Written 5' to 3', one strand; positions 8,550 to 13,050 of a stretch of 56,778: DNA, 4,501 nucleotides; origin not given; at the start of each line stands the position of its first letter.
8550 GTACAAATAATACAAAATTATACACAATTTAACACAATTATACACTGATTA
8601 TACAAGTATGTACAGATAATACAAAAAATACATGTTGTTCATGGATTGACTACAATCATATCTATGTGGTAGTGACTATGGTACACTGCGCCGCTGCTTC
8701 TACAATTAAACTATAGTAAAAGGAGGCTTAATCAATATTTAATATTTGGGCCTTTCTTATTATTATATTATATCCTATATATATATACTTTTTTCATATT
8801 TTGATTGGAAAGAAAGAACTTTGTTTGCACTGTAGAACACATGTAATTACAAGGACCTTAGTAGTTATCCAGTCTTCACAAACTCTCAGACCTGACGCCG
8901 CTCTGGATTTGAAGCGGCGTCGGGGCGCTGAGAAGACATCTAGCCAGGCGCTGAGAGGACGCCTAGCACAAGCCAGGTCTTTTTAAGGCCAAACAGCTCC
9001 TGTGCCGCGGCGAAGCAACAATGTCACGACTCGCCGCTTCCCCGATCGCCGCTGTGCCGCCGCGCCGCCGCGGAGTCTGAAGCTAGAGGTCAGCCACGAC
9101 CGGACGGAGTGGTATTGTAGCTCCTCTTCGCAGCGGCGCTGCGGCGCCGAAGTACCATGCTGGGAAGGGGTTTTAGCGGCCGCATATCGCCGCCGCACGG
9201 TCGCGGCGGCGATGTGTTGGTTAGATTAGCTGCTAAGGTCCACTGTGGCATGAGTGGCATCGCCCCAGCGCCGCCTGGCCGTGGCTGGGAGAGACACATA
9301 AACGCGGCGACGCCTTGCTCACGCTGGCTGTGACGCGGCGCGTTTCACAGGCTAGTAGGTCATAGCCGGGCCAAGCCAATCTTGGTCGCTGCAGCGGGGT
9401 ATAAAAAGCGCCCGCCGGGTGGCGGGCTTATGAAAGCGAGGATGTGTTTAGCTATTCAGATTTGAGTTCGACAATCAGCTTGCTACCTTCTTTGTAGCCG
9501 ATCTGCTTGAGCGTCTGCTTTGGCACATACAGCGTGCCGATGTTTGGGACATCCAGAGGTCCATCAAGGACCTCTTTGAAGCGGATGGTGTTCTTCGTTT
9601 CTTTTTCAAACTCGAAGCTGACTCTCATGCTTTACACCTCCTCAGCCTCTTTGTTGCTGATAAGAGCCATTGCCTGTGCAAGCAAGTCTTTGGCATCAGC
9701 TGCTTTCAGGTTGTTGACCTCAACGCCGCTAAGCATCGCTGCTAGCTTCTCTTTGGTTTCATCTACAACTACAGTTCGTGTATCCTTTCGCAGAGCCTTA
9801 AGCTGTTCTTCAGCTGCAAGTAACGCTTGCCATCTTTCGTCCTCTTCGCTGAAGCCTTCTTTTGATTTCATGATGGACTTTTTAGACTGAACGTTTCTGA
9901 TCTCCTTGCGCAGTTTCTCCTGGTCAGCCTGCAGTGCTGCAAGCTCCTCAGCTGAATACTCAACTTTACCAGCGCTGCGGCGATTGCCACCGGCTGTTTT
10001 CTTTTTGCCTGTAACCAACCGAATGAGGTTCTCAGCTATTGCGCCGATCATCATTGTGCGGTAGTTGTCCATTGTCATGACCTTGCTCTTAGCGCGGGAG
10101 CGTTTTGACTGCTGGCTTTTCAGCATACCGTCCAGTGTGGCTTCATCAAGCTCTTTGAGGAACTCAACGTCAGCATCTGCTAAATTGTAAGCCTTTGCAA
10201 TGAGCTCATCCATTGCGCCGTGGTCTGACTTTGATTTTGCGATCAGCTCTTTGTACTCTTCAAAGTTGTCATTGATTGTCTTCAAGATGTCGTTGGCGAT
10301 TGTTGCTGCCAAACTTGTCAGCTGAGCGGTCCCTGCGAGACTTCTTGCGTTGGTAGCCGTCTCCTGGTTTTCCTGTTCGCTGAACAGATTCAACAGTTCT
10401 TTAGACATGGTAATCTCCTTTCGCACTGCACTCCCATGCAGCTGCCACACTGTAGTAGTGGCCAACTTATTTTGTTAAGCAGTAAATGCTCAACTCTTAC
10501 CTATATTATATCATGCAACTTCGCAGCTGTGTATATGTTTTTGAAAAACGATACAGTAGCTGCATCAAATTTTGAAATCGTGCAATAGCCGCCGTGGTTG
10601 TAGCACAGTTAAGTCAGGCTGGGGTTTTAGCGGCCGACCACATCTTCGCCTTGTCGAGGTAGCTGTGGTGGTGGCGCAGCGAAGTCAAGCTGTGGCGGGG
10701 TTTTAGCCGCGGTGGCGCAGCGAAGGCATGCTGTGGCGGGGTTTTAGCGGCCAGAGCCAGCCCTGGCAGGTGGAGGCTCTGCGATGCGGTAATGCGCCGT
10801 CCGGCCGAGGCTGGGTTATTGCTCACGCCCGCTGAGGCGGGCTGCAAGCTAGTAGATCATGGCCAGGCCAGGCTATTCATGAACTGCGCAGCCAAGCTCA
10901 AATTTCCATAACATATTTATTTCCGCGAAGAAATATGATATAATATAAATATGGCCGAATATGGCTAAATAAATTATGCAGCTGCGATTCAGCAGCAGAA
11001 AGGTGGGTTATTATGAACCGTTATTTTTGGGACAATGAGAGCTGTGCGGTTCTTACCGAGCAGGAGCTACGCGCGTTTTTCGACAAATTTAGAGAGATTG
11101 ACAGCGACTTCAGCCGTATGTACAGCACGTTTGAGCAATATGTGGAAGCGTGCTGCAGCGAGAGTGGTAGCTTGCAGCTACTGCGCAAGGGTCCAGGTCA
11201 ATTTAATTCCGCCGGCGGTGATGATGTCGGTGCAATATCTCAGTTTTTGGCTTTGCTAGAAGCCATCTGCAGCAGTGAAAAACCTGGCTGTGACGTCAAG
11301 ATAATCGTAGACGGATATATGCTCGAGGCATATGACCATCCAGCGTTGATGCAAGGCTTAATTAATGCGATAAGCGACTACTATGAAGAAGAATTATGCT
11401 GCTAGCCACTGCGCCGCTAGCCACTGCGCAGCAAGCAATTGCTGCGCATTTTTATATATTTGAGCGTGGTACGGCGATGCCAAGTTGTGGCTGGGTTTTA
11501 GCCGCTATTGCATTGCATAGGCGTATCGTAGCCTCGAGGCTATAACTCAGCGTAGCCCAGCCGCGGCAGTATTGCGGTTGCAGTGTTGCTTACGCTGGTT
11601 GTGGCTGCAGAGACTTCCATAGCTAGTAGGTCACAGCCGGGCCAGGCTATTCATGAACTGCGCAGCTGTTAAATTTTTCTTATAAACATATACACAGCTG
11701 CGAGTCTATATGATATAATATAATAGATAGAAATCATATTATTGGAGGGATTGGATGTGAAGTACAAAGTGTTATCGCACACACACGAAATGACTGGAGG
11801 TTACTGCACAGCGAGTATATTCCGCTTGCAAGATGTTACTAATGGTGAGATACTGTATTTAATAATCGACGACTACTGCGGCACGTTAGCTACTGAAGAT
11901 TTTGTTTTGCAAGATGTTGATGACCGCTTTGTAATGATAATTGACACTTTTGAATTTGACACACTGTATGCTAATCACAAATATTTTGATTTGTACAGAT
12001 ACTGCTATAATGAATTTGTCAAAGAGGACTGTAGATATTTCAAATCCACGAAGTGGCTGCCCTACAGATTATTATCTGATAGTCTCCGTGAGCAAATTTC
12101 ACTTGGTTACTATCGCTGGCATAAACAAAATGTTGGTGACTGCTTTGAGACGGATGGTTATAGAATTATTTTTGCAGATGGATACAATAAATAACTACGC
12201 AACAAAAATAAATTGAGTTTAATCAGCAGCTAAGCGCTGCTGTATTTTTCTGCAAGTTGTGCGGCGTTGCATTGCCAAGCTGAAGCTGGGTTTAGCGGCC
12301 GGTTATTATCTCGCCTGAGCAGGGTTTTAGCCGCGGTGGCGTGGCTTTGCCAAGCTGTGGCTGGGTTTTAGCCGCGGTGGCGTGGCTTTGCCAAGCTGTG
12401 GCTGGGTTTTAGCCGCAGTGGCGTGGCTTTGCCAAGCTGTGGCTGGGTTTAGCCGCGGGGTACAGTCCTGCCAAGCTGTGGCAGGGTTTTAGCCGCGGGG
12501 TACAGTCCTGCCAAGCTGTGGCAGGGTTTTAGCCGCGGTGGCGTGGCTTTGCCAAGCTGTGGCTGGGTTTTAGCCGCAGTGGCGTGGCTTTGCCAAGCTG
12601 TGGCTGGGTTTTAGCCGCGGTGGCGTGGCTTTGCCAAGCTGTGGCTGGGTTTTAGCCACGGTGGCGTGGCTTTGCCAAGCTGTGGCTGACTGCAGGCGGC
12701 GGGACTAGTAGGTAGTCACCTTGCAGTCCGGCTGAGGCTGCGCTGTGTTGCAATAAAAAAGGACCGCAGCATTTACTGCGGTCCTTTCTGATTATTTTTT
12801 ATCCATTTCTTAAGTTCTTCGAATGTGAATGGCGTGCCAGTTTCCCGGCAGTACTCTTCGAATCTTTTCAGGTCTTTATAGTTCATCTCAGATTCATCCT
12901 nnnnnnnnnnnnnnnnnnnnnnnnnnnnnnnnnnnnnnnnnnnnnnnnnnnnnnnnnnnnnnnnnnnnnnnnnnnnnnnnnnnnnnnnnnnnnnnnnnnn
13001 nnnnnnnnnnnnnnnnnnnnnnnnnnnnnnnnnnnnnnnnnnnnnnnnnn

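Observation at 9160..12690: A 12-nt core, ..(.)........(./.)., occurs 15 times, always on the same strand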

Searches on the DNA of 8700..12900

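Call 11: search_rna_families(source=window, start=8700, end=12900, threshold=evalue, max_evalue=10, show_alignments=3)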
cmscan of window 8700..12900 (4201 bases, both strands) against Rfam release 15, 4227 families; matches with E-value up to 10: 6.
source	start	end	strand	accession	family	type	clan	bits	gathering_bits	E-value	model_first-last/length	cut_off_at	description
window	12753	12832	-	RF00506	Thr_leader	Cis-reg; leader;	-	32.6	55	0.0021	1-118/118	no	Threonine operon leader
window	12752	12818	-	RF02074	STnc240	Gene; sRNA;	-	25.9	55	1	1-77/77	no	Enterobacterial sRNA STnc240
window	12686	12792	+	RF00506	Thr_leader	Cis-reg; leader;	-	24.3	55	0.2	1-118/118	no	Threonine operon leader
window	12754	12869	-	RF01472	rli40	Gene; sRNA;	-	23.7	100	0.0062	1-263/263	no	Listeria sRNA rli40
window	12725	12805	+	RF02621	BSnc120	Gene; sRNA;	-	19.7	114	0.74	1-88/88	no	Brucella sRNA 120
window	12757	12815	-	RF02057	STnc40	Gene; sRNA;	-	19.3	45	7.7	1-70/70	no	Salmonella enterica sRNA STnc40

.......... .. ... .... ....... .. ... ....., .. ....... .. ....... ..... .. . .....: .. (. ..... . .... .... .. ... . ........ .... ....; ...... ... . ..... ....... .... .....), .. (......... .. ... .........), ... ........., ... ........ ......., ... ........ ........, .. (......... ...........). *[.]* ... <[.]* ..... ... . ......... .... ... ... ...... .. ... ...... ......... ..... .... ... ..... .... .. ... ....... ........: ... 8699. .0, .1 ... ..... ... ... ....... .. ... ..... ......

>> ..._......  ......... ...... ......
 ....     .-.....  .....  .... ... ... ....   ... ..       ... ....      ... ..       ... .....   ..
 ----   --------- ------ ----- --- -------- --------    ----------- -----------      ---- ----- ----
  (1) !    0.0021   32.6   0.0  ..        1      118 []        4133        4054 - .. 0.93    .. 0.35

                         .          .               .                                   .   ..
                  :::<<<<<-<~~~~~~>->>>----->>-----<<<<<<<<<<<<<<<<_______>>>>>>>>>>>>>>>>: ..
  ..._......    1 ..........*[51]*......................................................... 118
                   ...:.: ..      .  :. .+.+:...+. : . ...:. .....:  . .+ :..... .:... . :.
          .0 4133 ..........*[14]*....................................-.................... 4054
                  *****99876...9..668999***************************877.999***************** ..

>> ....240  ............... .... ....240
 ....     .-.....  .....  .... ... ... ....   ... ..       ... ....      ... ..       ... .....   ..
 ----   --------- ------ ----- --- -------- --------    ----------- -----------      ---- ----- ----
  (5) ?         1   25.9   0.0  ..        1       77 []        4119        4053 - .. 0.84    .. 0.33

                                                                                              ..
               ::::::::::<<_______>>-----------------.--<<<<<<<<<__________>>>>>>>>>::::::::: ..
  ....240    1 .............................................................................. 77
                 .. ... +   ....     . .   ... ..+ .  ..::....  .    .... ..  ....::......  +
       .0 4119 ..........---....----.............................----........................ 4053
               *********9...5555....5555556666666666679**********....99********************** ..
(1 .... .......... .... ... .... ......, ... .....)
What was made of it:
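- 12758..12787 (.): Strong hairpin with an A-run upstream and a T-rich stretch downstream (apparently bidirectional terminator). It closes island D and ends the convergent leftward operon. It also produces weak terminator-type Rfam hits only (call 11).
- On RNA anti-CRISPR / solitary CRISPR repeat unit: No Rfam CRISPR direct-repeat family matches at E <= 10 (call 11).
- No match to any Rfam CRISPR direct-repeat family (call 11).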
